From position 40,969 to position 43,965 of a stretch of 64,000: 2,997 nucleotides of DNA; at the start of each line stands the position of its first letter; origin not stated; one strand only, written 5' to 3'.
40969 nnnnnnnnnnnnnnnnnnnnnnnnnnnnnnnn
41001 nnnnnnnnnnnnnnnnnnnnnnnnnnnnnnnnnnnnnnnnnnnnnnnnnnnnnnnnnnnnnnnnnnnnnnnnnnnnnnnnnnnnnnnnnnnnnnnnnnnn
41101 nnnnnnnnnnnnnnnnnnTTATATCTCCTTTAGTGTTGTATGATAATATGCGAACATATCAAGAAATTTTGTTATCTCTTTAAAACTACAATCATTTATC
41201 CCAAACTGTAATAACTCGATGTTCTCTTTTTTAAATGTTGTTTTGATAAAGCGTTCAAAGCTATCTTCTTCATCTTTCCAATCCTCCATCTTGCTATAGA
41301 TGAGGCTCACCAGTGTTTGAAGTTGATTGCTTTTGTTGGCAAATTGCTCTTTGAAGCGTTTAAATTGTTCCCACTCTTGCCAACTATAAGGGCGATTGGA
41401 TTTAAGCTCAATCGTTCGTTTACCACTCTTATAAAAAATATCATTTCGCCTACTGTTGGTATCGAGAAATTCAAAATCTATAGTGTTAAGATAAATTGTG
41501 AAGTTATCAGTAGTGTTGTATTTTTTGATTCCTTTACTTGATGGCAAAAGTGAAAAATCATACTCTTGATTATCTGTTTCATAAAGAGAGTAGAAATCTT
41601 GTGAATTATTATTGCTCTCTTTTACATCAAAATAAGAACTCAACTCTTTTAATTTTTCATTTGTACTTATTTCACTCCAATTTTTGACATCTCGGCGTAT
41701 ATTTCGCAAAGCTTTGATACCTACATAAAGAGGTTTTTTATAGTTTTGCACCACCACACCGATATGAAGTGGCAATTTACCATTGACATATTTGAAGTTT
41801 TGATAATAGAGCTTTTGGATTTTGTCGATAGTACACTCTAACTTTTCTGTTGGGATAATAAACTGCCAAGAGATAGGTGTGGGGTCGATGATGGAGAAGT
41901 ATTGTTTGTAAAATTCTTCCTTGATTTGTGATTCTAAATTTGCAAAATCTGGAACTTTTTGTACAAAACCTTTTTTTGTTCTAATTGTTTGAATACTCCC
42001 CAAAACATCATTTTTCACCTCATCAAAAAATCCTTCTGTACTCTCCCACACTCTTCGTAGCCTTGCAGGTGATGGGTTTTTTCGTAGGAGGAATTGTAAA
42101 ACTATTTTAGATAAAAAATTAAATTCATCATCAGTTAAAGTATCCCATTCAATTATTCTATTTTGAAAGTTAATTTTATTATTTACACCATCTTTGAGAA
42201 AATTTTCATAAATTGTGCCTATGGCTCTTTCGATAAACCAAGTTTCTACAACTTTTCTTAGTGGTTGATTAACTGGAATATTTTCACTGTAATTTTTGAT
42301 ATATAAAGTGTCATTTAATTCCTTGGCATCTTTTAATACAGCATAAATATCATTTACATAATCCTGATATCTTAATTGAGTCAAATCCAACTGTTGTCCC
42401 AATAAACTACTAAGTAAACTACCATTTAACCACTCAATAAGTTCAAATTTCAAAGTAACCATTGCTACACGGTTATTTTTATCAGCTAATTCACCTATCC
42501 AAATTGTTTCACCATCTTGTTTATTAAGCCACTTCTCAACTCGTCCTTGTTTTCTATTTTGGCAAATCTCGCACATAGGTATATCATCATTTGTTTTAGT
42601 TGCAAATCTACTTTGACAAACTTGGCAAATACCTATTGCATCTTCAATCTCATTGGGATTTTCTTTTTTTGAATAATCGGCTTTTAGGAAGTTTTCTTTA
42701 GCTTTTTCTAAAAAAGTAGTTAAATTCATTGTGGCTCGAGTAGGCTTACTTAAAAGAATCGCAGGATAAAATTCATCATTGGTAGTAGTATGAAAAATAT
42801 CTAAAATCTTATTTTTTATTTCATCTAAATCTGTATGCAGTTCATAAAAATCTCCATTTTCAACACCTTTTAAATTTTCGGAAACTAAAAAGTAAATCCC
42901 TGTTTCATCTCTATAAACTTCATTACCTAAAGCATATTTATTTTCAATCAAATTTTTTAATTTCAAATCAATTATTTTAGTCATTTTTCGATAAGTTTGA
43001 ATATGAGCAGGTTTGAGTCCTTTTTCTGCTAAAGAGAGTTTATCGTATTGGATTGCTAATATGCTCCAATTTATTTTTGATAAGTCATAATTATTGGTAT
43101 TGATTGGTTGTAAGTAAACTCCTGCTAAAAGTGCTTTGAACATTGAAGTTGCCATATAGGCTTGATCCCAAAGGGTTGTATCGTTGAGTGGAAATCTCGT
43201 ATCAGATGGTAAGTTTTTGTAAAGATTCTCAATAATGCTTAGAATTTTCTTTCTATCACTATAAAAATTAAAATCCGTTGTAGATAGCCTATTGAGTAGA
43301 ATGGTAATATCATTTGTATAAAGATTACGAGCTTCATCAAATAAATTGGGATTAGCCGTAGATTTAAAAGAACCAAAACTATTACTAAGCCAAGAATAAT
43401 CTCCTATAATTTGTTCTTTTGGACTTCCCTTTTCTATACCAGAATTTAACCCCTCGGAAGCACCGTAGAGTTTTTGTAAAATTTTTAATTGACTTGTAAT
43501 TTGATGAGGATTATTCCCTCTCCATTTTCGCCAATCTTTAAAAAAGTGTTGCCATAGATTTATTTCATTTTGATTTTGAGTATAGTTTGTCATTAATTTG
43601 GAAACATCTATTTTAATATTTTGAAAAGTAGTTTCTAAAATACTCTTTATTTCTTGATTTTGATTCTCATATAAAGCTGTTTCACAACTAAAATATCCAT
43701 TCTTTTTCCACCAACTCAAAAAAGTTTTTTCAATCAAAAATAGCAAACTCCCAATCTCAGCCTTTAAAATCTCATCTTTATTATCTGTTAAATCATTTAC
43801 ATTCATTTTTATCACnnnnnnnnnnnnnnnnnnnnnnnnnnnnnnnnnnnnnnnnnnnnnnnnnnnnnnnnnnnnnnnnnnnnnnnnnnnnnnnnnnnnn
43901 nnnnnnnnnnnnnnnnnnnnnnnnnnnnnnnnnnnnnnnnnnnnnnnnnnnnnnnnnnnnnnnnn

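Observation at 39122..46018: Type III-C-like effector whose Cas10 appears dead in both nuclease and cyclase sites: a candidate RNA-only CRISPR system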

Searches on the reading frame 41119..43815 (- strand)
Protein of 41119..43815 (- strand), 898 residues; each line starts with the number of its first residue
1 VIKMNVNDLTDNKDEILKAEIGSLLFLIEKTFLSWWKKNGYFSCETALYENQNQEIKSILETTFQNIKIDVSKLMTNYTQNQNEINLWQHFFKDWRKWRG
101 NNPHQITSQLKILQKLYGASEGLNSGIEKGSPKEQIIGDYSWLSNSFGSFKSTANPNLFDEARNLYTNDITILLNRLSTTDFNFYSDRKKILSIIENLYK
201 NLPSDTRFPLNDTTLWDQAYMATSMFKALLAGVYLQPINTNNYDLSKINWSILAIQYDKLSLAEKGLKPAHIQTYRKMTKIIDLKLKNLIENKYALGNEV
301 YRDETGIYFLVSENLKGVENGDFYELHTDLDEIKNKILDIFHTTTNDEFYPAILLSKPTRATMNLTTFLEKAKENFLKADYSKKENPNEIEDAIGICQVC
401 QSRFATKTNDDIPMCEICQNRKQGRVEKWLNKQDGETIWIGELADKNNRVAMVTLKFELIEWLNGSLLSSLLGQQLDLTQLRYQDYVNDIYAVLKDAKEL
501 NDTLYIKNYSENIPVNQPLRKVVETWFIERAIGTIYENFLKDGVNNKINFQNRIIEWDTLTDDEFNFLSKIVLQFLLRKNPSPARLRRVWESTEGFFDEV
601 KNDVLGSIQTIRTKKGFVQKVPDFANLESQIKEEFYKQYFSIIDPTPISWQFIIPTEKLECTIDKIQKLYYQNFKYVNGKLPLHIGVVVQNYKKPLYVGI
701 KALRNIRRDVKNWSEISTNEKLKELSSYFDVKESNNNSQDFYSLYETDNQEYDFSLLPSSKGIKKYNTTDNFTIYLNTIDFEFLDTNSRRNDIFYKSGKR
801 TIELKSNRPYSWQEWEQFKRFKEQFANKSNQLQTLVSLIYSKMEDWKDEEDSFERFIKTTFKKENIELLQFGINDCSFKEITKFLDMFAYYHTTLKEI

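Call 5: search_protein_families(library=ncbifam, proteins=[window:41119-43815:-], max_evalue=0.01)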
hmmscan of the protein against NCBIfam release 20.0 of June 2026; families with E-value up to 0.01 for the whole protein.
window:41119-43815:- (898 aa): 1 family
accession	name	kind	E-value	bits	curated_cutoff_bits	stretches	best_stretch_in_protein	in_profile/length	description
TIGR02682.1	cas_csx11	equivalog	1.6e-157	526.6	248.95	2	5-621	2-614/1007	CRISPR-associated protein Csx11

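Call 6: search_protein_families(library=pfam, proteins=[window:41119-43815:-], max_evalue=0.01)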
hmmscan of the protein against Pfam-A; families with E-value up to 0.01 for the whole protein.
window:41119-43815:- (898 aa): 0 families

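Call 16: find_homologous_proteins(query=window:41119-43815:-, max_evalue=0.00001)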
Query window:41119-43815:- (898 aa): 267 proteins with E <= 0.00001 among 8000 candidates; the best 120 are listed.
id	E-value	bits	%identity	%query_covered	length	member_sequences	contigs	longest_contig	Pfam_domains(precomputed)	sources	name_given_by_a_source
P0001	0.0e+0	2027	100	100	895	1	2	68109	-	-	-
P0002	0.0e+0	1627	80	100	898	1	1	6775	-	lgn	-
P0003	0.0e+0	1582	78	100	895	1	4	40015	-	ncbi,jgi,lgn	-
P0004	0.0e+0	1417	70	100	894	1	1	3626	-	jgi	-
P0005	0.0e+0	1321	65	100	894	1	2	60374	-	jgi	jgi:RNA polymerase-binding transcription factor DksA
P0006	0.0e+0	1317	66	100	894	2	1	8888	-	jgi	-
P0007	0.0e+0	1160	64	100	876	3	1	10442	-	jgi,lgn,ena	-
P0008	0.0e+0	1100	60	100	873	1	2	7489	-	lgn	-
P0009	6.2e-263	893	50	100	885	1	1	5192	-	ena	-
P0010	1.0e-260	886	60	45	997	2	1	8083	-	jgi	jgi:CRISPR-associated Csx11 family protein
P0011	2.0e-257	875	62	42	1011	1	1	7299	-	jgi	-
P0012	9.5e-257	873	49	100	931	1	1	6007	-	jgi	-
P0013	6.1e-249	847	59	42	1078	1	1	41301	-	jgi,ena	-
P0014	1.6e-246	839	60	41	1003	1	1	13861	-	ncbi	-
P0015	2.9e-245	835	58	42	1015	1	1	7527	-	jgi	-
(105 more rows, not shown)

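Call 23: search_solved_structures(query=A1, max_evalue=1, show_alignments=2)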
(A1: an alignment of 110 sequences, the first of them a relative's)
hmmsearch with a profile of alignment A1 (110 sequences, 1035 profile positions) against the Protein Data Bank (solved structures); distinct sequences matched with E-value up to 1: 0.

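Call 30: find_related_loci(query=A1, collection=genome_contigs, flank=10000)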
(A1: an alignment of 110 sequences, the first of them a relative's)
Query A1 (895 aa) in genome_contigs; peptide patterns used: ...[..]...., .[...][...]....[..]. (x = any residue, [..] = any of these).
165 stretches matched a pattern; 115 encode a relative of the query (tblastn E <= 1e-3); the best 80 are kept; 80 distinct loci.
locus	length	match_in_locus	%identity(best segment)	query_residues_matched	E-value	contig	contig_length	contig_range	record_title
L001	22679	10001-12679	78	1-895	0e+0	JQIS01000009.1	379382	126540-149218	MAG: Sulfurovum sp. FS08-3 contig_63, whole genome shotgun sequence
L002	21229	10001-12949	39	1-895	0e+0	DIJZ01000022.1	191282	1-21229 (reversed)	MAG TPA_asm: candidate division WOR-3 bacterium UBA5631 UBA5631_contig_29784, whole genome shotgun sequence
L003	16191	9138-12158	37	6-895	0e+0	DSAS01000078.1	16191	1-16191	MAG TPA_asm: Candidatus Neomarinimicrobiota bacterium isolate SpSt-1154 Ga0129302_1001713, whole genome shotgun sequence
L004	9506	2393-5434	36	10-895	5e-168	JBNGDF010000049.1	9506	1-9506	MAG: Fidelibacterota bacterium isolate E05-020 bin82.fa-49, whole genome shotgun sequence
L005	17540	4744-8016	44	1-893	2e-148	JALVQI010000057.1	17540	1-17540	MAG: Candidatus Aminicenantes bacterium isolate A3_metabat2_scaf2bin.042 A3_NODE_1738_length_17540_cov_4.157181, whole g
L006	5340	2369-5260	41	1-858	2e-130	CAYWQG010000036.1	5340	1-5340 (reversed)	MAG TPA_asm: Candidatus Woesearchaeota archaeon isolate SRP128015_co4_60 genome assembly, contig: NODE_4112_length_5340_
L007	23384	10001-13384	37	1-895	5e-122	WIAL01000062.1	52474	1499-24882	MAG: Hydrogenothermaceae bacterium isolate S21_4_esom k251_5382, whole genome shotgun sequence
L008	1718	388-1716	48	5-463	3e-125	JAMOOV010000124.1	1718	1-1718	MAG: Campylobacterales bacterium isolate 4559-240_maxbin2_scaf2bin.138 4559-240_scaffold_42045_c1, whole genome shotgun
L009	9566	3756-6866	38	1-892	4e-114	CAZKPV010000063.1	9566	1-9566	MAG TPA_asm: uncultured Clostridia bacterium isolate SRP192927_co8_28 genome assembly, contig: NODE_7079_length_9566_cov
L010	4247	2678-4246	43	12-543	6e-116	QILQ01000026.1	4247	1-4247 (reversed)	MAG: Candidatus Zambryskibacteria bacterium isolate SZUA-15 Ga0063293_10034759, whole genome shotgun sequence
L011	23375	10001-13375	45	1-895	4e-108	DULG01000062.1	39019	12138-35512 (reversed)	MAG TPA_asm: Clostridia bacterium isolate AS04akNAM_103 36402_AS04, whole genome shotgun sequence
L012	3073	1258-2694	45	1-492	1e-111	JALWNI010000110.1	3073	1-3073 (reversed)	MAG: Nautiliaceae bacterium isolate M17_metabat2_scaf2bin.246 M17_NODE_49980_length_3073_cov_3.607943, whole genome shot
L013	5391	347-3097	39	113-895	2e-107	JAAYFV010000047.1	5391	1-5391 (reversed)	MAG: Tissierellia bacterium isolate AS09scLD_121 68877_AS09, whole genome shotgun sequence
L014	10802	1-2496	44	193-895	7e-106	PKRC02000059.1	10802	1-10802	MAG: Clostridia bacterium isolate ZC4RG12 NODE_5925_length_10802_cov_29.097329, whole genome shotgun sequence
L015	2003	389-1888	42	1-513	9e-113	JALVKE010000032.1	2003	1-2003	MAG: Persephonella sp. isolate A1_metabat2_scaf2bin.131 A1_NODE_119031_length_2003_cov_1.686567, whole genome shotgun se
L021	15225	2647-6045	39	1-895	9e-97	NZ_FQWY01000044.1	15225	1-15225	Thermosyntropha lipolytica DSM 11003, whole genome shotgun sequence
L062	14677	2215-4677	23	67-862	6e-40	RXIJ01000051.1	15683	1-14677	MAG: Methanosarcinales archaeon isolate GoM-Arc1-GOS MV1S112SP2S24A_scaffold_779, whole genome shotgun sequence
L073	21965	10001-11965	27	2-703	7e-31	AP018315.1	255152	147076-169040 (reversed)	Sphaerospermopsis kisseleviana NIES-73 plasmid plasmid1 DNA, complete genome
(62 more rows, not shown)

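Call 39: predict_structure(alignment_id=A1)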
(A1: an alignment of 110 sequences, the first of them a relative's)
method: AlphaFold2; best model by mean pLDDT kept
length: 895 residues; sequences in the alignment: 110
mean_pLDDT: 89.4   pTM: 0.92
mean pLDDT of the five models: 89.4, 88.3, 87.6, 87.4, 86.3
residues with pLDDT >= 90: 580; 70-90: 264; 50-70: 49; < 50: 2
segments of 3 or more residues with pLDDT < 50: none
pLDDT, mean of each block of 10 residues (from residue 1): 91 95 85 77 65 83 90 80 87 80 86 90 69 86 92 79 90 92 95 91 85 92 96 89 91 94 84 95 97 95 95 94 96 98 96 85 91 96 86 90 80 88 91 93 95 93 72 63 92 87 63 84 88 92 93 96 94 74 87 96 95 94 95 95 94 97 97 94 95 90 90 92 93 87 91 91 91 96 66 92 94 95 94 96 95 96 94 95 95 90
secondary structure, 60 per line:
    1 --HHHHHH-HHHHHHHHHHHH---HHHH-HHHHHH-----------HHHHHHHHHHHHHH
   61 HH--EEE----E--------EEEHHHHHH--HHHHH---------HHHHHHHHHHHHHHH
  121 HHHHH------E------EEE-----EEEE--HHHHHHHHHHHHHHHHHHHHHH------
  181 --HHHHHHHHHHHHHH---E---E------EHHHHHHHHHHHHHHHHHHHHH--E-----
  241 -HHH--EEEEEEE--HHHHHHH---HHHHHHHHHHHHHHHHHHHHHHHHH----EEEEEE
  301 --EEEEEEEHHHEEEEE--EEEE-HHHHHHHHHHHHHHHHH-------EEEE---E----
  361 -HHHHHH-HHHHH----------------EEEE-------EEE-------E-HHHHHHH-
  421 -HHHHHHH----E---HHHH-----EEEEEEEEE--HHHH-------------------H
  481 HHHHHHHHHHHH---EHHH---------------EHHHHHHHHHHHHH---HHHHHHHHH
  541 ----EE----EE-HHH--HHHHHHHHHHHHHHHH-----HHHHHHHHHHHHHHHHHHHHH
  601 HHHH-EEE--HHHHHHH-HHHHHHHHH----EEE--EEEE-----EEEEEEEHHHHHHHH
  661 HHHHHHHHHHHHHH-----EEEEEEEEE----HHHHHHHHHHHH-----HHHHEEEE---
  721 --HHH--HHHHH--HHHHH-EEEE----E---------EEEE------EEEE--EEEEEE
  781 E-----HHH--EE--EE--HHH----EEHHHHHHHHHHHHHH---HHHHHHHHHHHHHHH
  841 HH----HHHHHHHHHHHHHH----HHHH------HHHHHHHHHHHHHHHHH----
elements in order (helices of 4 or more, strands of 3 or more residues): H3-8 H10-21 H25-28 H30-35 H47-62 E65-67 E81-83 H84-89 H92-96 H106-125 E139-141 E147-150 H153-174 H183-196 H212-232 E247-253 H256-262 H266-290 E295-300 E303-309 E313-317 E320-323 H325-341 E349-352 H362-367 H369-373 E390-393 E401-403 H413-419 H422-428 H437-440 E446-454 H457-460 H480-492 H516-528 H532-540 H559-574 H580-604 E606-608 H611-617 H619-627 E632-634 E637-640 E646-652 H653-674 E680-688 H693-704 H710-713 E714-717 H728-732 H735-739 E741-744 E759-762 E769-772 E775-781 H809-822 H826-842 H847-860 H865-868 H875-891

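Call 41: search_protein_representatives(protein=P0001)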
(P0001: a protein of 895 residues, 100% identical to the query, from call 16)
Query: 895 residues. Proteins with E-value up to 0.001 (for the whole library): 915; up to 1e-10: 727; up to 1e-30: 242. The best 150 are listed.
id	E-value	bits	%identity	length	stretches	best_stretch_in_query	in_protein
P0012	5.5e-257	871.8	55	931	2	108-895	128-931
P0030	2.5e-193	661.3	49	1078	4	6-500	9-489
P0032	3.4e-190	650.9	47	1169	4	1-472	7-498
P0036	3.7e-188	644.1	47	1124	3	2-496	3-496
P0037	1.5e-187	642.1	54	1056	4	151-482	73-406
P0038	3.5e-186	637.6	47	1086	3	2-493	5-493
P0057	2.7e-178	611.5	50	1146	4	8-380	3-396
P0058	1.0e-176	606.3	45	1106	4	154-477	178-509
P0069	7.9e-175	600.0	43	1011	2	6-609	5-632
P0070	3.6e-174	597.9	46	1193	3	2-469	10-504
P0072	4.4e-174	597.6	46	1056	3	1-498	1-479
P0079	2.0e-173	595.4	47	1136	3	1-474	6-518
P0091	2.9e-170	584.9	43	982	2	3-608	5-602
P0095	6.3e-170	583.8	46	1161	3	5-561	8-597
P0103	1.0e-167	576.5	43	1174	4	1-567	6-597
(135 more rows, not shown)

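Call 42: fold_search(model_id=the predicted structure, library=pdb)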
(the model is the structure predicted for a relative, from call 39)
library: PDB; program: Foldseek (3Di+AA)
matches with E <= 10: 293; with E <= 0.001: 62
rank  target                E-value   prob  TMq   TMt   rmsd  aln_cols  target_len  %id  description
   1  6s8e_K                9.5e-10  1.00  0.38  0.34  14.8      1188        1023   10  Cryo-EM structure of the type III-B Cmr-beta complex bound to non-cognate target RNA (released 2020-07-08)
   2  9asi_A                1.4e-09  1.00  0.45  0.53  17.7      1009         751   12  Cryo-EM structure of the active Lactococcus lactis Csm bound to target in pre-cleavage stage (released 2024-08-14)
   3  6xn7_A                6.5e-09  1.00  0.43  0.50  18.7       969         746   10  Structure of the Lactococcus lactis Csm NTR CRISPR-Cas Complex (released 2022-01-12)
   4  9g9h_A                7.1e-09  1.00  0.41  0.50   8.6       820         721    9  CryoEM structure of Enterococcus italicus Csm-crRNA-CTR1 complex bound to pNppA3 and AMPNPP (released 2025-01-29)
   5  6mur_A                1.7e-08  1.00  0.48  0.54  10.2      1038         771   10  Cryo-EM structure of Csm-crRNA-target RNA ternary complex in type III-A CRISPR-Cas system (released 2018-12-12)
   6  9g9k_A                2.5e-08  1.00  0.40  0.48   9.1       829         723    9  CryoEM structure of Enterococcus italicus Csm-crRNA-CTR2 complex (4.3) bound to AMPNPP (released 2025-01-29)
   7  6ifk_A                2.9e-08  1.00  0.39  0.46  13.3       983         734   10  Cryo-EM structure of type III-A Csm-CTR1 complex, AMPPNP bound (released 2018-12-12)
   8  6ig0_A                2.9e-08  1.00  0.36  0.42  14.8       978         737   10  Type III-A Csm complex, Cryo-EM structure of Csm-CTR1, ATP bound (released 2018-12-12)
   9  9g9i_A                3.5e-08  1.00  0.40  0.48   8.1       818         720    9  CryoEM structure of Enterococcus italicus Csm-crRNA-CTR2 complex bound to pNppA3 and AMPNPP (released 2025-01-29)
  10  9g9j_A                3.8e-08  1.00  0.42  0.50   8.7       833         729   10  CryoEM structure of Enterococcus italicus Csm-crRNA complex bound to pNppA3 and AMPNPP (released 2025-01-29)
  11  6s8b_K                5.2e-08  1.00  0.41  0.37  12.4      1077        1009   10  Cryo-EM structure of the Type III-B Cmr-beta bound to cognate target RNA and AMPPnP, state 1 (released 2020-07-08)
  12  6xn5_A                8.2e-08  1.00  0.43  0.51  17.2      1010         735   10  Structure of the Lactococcus lactis Csm Apo- CRISPR-Cas Complex (released 2022-01-12)
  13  6s6b_K                8.6e-08  1.00  0.36  0.32  13.6       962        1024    9  Type III-B Cmr-beta Cryo-EM structure of the Apo state (released 2020-07-08)
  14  9g9a_A                8.6e-08  1.00  0.35  0.42  19.5       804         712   11  CryoEM structure of Enterococcus italicus Csm-crRNA (3.2 complex) (released 2025-01-29)
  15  9g9e_A                1.1e-07  1.00  0.36  0.44  18.9       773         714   11  CryoEM structure of Enterococcus italicus Csm-crRNA complex bound to AMPNPP (released 2025-01-29)
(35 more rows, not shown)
